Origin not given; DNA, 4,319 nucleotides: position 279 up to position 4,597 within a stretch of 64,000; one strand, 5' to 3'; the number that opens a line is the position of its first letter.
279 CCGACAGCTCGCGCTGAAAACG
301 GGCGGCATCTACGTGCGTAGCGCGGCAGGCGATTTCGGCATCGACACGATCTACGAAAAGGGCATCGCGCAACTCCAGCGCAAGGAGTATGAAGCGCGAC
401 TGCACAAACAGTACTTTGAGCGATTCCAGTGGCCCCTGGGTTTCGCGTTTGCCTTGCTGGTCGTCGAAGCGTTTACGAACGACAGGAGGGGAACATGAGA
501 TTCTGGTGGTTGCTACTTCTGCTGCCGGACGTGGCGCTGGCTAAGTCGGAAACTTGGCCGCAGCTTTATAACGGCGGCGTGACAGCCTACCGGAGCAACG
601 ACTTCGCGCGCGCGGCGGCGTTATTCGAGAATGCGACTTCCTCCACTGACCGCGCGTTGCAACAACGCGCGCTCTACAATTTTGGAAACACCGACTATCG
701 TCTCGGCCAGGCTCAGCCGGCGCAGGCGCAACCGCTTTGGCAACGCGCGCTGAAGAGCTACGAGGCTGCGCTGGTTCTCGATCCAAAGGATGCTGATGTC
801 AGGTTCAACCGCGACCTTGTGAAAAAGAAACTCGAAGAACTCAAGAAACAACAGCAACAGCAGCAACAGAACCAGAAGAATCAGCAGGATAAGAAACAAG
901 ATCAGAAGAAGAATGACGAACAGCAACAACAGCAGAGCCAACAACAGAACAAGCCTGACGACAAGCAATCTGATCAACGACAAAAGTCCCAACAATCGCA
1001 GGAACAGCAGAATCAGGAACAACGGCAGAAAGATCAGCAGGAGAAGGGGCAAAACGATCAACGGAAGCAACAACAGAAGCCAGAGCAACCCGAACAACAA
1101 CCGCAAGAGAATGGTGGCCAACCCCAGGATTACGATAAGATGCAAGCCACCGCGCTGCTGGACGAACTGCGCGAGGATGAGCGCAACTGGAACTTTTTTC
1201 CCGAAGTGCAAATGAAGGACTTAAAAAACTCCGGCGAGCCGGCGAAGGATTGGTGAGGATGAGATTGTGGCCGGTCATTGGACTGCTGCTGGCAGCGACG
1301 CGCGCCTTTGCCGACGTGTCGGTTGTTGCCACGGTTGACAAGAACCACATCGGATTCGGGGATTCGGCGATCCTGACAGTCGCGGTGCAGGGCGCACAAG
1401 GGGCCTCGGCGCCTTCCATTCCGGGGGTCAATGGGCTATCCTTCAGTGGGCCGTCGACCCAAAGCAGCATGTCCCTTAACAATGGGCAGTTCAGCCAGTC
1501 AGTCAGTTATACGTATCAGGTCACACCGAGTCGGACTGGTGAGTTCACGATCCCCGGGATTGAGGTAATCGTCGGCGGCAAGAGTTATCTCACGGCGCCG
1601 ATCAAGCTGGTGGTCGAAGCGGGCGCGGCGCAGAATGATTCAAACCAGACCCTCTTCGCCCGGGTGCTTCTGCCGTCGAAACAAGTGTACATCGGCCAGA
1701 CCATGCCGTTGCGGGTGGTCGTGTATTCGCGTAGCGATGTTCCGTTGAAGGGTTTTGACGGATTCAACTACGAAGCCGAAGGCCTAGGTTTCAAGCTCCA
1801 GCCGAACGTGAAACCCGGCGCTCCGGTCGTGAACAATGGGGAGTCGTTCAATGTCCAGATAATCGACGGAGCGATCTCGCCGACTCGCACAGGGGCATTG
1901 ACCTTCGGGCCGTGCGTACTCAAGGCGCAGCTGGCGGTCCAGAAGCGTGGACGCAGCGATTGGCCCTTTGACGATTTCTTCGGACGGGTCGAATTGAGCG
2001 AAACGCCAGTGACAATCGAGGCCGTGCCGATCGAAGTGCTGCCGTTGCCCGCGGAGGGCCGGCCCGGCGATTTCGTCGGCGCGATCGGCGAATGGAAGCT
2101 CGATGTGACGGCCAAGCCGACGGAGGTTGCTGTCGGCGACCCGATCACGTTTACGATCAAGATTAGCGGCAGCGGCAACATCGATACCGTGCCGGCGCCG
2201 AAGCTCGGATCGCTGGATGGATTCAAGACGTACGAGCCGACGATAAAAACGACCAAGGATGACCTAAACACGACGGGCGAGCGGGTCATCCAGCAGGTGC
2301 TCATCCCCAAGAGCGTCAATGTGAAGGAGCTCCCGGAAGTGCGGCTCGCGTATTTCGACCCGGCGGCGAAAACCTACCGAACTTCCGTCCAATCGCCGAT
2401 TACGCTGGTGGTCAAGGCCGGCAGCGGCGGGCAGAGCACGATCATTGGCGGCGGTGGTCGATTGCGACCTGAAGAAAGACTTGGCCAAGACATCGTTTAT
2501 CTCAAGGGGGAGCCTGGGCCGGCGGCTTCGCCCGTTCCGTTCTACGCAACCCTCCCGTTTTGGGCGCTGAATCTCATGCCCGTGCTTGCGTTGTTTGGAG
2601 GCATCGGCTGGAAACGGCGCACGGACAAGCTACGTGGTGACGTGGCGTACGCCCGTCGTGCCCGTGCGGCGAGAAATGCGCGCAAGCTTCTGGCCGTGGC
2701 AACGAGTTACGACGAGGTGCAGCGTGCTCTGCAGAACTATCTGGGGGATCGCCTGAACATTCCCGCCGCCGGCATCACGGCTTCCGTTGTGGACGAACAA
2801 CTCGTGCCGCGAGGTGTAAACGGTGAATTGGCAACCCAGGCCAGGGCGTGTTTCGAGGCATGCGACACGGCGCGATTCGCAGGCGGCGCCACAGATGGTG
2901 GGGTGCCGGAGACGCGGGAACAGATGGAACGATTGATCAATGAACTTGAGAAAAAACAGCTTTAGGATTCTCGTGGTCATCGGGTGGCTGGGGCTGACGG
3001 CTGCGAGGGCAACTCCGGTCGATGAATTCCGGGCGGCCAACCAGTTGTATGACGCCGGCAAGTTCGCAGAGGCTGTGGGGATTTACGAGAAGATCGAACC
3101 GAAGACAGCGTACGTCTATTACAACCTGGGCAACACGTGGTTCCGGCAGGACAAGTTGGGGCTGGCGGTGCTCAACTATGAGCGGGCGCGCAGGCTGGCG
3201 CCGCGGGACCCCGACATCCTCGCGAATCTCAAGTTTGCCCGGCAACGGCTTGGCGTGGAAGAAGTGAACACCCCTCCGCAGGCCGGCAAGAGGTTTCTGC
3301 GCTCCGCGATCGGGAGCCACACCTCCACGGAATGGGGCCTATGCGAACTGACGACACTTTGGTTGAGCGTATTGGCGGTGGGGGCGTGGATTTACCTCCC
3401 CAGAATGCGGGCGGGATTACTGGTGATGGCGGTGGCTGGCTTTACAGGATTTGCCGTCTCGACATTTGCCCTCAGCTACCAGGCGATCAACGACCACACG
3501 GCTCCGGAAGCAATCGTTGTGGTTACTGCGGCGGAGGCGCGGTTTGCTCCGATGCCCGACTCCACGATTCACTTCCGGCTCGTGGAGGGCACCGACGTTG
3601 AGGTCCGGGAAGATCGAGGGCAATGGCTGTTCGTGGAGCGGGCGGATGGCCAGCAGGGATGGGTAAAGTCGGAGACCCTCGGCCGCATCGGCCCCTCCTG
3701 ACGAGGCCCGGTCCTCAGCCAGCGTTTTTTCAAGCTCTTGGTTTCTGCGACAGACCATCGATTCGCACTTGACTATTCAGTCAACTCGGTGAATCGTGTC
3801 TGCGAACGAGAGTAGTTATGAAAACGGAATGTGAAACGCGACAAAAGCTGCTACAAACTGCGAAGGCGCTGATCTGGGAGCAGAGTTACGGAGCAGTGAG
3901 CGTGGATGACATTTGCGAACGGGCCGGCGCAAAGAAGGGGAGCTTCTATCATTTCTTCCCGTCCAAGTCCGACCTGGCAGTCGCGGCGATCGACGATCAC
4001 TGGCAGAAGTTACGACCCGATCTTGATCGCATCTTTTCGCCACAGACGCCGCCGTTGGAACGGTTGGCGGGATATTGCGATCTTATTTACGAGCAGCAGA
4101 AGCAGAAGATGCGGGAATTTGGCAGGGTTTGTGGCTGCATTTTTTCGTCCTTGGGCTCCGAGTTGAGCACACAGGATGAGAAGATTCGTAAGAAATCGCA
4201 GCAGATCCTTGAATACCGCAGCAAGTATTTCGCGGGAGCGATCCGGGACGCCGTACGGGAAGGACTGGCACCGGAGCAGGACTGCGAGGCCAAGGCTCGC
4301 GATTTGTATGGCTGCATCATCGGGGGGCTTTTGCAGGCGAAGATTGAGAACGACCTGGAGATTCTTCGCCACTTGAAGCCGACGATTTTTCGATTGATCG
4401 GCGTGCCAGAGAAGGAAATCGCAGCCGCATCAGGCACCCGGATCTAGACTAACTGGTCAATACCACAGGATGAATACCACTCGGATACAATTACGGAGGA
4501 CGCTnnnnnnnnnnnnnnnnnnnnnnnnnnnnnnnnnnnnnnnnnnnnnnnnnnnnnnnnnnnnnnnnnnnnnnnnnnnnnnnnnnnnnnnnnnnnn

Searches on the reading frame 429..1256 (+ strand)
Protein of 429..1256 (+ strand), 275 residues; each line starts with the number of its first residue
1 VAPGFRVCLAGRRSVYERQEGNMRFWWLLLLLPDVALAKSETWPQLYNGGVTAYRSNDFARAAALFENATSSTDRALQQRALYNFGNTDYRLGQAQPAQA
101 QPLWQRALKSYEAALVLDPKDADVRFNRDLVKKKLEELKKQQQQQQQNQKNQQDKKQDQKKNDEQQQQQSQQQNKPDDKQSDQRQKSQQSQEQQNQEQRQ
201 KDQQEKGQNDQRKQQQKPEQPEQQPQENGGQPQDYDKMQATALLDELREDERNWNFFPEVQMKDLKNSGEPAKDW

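Call 51: search_protein_families(library=pfam, proteins=[window:429-1256:+])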
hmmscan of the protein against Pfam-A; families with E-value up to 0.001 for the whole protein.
window:429-1256:+ (275 aa): 3 families
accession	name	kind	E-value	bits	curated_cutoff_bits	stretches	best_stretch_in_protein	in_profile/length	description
PF07719.23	TPR_2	-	3.4e-05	24.1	27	0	104-121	17-34/34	Tetratricopeptide repeat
PF13414.12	TPR_11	-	0.00016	21.7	26.8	1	105-128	11-34/42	TPR repeat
PF13371.12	TPR_9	-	0.00026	21.4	35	0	102-136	9-43/73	Tetratricopeptide repeat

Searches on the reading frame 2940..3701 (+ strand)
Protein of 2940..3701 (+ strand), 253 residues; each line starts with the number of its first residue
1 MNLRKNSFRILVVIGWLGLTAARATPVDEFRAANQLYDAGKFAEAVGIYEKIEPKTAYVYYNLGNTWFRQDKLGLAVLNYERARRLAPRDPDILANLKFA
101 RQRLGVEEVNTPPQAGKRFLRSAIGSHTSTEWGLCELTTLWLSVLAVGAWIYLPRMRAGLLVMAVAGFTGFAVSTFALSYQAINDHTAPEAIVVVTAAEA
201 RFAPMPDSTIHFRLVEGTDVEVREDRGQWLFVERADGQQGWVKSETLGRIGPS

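Call 65: search_protein_families(library=pfam, proteins=[window:2940-3701:+], max_evalue=0.01)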
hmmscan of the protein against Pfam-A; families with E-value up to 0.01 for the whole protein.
window:2940-3701:+ (253 aa): 8 families
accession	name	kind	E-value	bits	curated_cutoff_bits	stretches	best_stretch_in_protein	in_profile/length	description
PF13414.12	TPR_11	-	3.7e-07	30.2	26.8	1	34-70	2-41/42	TPR repeat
PF07719.23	TPR_2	-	3.1e-06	27.3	27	1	57-90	1-34/34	Tetratricopeptide repeat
PF06347.19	SH3_4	-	6.9e-06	26.2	24.1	1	198-247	5-54/56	Bacterial SH3 domain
PF00515.34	TPR_1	-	1.6e-05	25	27.8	1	57-89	1-33/34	Tetratricopeptide repeat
PF08239.17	SH3_3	-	3.7e-05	24.2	27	1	201-247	6-53/54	Bacterial SH3 domain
PF18348.7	SH3_16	-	5e-05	23.4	25.8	1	214-247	15-49/49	Bacterial dipeptidyl-peptidase Sh3 domain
PF13428.12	TPR_14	-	0.0023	18.9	23.5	0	32-64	7-42/44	Tetratricopeptide repeat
PF13432.12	TPR_16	-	0.003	18.4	32.7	1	31-91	2-65/65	Tetratricopeptide repeat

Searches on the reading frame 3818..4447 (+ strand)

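Call 65: search_protein_families(library=pfam, proteins=[window:3818-4447:+], max_evalue=0.01)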
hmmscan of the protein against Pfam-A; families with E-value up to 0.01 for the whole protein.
window:3818-4447:+ (209 aa): 3 families
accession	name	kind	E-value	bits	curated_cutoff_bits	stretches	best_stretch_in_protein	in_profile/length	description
PF00440.29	TetR_N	-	2.7e-14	53.1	24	1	11-56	1-46/47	Bacterial regulatory proteins, tetR family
PF16925.10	TetR_C_13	-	3.1e-09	37.6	27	1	79-186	1-105/109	Tetracyclin repressor-like, C-terminal domain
PF21993.1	TetR_C_13_2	-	9.4e-05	23.1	27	1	92-186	10-100/103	Transcriptional regulator LmrA/YxaF-like, C-terminal domain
